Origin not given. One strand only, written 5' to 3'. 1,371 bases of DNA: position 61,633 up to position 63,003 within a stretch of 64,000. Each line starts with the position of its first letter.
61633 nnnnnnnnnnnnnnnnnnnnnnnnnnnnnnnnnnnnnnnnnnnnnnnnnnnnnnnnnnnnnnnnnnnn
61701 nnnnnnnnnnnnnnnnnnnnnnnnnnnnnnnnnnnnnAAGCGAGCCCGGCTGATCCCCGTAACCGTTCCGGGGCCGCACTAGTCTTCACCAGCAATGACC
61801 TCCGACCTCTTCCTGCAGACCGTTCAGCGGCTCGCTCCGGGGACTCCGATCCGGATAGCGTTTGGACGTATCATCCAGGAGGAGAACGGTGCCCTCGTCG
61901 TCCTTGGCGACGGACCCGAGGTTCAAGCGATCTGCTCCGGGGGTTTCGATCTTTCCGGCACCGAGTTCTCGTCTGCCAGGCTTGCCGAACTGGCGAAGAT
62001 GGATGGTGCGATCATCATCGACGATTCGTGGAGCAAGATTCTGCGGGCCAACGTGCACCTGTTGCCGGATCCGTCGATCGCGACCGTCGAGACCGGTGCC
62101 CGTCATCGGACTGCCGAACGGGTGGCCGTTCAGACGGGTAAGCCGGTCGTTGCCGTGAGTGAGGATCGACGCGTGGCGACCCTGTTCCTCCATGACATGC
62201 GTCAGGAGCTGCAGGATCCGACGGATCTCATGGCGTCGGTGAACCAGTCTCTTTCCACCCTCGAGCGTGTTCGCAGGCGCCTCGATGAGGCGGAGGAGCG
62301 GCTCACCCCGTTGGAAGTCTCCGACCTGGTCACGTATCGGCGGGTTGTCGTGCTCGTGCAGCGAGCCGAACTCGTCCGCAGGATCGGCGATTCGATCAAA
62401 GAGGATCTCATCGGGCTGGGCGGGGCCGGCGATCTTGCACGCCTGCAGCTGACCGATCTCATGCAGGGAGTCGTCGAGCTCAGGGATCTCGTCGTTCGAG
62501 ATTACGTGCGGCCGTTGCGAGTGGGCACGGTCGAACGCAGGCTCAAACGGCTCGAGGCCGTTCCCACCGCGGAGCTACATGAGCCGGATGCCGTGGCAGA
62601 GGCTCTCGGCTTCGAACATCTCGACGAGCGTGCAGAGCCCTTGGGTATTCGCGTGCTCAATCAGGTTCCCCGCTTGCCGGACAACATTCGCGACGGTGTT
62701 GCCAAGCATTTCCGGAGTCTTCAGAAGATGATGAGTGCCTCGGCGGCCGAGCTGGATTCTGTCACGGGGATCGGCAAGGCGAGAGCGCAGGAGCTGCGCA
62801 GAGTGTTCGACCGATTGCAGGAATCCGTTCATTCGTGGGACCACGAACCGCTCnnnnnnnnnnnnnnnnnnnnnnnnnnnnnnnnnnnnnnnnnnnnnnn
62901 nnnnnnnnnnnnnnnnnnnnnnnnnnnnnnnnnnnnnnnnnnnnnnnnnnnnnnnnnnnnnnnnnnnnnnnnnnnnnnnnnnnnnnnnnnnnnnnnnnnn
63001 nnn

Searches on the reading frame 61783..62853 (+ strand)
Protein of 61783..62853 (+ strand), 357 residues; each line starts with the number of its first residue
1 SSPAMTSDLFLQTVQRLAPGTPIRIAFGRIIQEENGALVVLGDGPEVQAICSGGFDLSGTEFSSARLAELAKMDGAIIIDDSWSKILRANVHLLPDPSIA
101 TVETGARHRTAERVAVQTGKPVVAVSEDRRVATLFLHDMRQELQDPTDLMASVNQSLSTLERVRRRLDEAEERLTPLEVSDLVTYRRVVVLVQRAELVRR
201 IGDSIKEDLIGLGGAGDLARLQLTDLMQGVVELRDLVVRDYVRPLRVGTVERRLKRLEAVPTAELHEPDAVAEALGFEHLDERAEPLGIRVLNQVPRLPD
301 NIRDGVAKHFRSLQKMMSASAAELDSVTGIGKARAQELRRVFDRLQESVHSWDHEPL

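Call 68: search_protein_families(library=pfam, proteins=[window:61783-62853:+], max_evalue=0.00001)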
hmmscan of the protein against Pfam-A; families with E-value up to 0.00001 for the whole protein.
window:61783-62853:+ (357 aa): 3 families
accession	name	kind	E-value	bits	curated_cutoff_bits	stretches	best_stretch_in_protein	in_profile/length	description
PF10635.14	DisA-linker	-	8.4e-33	113.6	25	1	143-279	1-137/142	DisA bacterial checkpoint controller linker region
PF02457.21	DAC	-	3.1e-21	75.6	27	1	26-136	3-115/119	DisA bacterial checkpoint controller nucleotide-binding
PF12826.13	HHH_2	-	7.5e-06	26.5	27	0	306-343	19-56/64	Helix-hairpin-helix motif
